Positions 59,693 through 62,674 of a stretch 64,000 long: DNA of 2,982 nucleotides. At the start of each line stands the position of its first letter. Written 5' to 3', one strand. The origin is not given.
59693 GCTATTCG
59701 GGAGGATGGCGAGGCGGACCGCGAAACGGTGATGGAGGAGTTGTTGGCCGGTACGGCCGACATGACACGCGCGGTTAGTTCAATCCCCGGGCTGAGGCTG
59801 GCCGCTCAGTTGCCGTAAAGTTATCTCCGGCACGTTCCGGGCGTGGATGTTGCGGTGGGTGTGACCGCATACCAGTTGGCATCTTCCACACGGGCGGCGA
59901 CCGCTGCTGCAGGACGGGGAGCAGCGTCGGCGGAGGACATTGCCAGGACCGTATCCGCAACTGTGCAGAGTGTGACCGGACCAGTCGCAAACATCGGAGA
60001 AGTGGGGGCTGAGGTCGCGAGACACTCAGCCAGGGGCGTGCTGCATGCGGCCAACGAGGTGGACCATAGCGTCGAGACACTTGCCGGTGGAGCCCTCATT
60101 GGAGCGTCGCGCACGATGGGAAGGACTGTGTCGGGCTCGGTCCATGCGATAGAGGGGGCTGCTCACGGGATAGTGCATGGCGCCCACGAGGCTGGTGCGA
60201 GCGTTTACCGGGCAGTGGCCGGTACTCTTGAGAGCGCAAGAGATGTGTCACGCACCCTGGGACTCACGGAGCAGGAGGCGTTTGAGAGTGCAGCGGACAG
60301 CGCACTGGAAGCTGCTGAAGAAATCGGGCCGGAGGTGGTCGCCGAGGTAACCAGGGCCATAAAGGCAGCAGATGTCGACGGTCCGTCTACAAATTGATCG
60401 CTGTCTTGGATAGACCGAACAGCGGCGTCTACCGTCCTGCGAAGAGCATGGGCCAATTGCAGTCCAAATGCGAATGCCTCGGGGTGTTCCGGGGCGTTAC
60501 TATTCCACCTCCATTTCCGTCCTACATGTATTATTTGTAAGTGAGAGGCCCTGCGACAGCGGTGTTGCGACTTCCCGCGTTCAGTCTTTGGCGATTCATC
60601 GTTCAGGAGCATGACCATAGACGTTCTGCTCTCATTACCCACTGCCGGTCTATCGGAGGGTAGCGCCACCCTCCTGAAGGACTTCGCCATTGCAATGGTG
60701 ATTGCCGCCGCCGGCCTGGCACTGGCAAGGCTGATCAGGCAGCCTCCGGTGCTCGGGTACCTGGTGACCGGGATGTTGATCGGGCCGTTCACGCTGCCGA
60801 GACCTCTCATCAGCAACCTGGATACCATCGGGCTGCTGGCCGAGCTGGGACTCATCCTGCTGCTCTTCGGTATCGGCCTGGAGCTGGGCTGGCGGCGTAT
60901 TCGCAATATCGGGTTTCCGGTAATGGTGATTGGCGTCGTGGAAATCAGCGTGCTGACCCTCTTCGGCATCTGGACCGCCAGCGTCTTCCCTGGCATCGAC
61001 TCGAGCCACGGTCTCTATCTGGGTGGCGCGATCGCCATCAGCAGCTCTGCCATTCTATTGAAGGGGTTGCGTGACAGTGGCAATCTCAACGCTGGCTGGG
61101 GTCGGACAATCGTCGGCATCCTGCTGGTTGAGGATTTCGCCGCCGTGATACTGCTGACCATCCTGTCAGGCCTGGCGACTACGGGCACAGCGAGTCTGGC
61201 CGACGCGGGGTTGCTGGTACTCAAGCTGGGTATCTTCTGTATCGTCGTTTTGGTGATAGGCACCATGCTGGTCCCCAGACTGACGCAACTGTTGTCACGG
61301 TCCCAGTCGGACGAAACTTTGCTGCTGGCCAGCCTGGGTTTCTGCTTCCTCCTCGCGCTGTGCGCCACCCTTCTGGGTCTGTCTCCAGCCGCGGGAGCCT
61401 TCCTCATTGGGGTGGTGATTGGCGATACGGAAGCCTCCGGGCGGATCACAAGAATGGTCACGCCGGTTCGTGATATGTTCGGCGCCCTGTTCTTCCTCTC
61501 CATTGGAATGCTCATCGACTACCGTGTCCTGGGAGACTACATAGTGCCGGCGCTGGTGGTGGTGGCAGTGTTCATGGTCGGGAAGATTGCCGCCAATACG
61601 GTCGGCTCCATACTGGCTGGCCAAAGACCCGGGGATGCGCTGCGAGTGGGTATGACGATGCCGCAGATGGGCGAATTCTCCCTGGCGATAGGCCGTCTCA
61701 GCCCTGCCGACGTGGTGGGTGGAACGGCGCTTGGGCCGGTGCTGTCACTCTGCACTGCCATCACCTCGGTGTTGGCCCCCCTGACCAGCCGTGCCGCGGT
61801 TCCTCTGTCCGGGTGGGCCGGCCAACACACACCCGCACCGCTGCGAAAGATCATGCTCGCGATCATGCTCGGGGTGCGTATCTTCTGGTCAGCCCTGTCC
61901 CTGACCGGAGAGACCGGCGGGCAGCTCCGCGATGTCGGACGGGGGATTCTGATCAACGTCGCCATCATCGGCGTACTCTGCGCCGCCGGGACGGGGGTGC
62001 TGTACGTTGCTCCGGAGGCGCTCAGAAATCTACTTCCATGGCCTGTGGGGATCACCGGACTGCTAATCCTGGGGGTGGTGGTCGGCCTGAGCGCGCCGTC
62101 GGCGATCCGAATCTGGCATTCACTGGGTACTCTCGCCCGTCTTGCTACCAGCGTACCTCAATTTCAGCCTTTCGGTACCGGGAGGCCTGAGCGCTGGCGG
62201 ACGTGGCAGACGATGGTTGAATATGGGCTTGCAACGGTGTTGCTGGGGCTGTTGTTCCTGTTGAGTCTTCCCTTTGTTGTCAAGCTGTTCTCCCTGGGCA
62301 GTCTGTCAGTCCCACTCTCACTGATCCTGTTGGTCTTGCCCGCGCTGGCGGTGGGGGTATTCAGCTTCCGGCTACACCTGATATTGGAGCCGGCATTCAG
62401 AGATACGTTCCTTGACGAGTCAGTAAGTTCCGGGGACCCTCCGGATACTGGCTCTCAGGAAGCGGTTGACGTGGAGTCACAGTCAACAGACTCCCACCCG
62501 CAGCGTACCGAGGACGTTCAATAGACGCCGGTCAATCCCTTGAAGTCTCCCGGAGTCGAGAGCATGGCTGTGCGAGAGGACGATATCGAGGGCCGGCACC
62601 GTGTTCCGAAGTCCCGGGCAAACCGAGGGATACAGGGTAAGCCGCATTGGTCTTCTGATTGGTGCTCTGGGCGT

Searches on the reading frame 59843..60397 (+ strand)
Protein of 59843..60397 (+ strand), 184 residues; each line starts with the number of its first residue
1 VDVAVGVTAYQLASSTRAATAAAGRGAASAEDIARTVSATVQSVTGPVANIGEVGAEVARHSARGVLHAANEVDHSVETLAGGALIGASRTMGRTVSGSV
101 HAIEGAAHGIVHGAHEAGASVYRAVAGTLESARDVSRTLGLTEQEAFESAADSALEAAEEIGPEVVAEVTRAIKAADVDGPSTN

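Call 20: search_protein_families(library=pfam, proteins=[window:59843-60397:+], max_evalue=0.001)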
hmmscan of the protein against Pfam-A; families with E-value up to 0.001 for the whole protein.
window:59843-60397:+ (184 aa): 0 families

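Call 74: search_protein_families(library=pfam, proteins=[window:59843-60397:+], max_evalue=1)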
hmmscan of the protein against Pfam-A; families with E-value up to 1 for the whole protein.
window:59843-60397:+ (184 aa): 1 family
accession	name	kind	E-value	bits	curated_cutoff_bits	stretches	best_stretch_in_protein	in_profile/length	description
PF00725.27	3HCDH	-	0.082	13.9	22.1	1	13-74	9-69/97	3-hydroxyacyl-CoA dehydrogenase, C-terminal domain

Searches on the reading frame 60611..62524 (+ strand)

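Call 20: search_protein_families(library=pfam, proteins=[window:60611-62524:+], max_evalue=0.001)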
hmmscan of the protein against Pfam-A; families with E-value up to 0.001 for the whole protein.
window:60611-62524:+ (637 aa): 2 families
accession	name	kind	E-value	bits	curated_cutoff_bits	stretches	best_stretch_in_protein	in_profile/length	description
PF00999.27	Na_H_Exchanger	-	2.5e-54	185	26.2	1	31-392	3-368/375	Sodium/hydrogen exchanger, transmembrane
PF06826.17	Asp-Al_Ex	-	0.00066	20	27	1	48-135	27-119/167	Predicted Permease Membrane Region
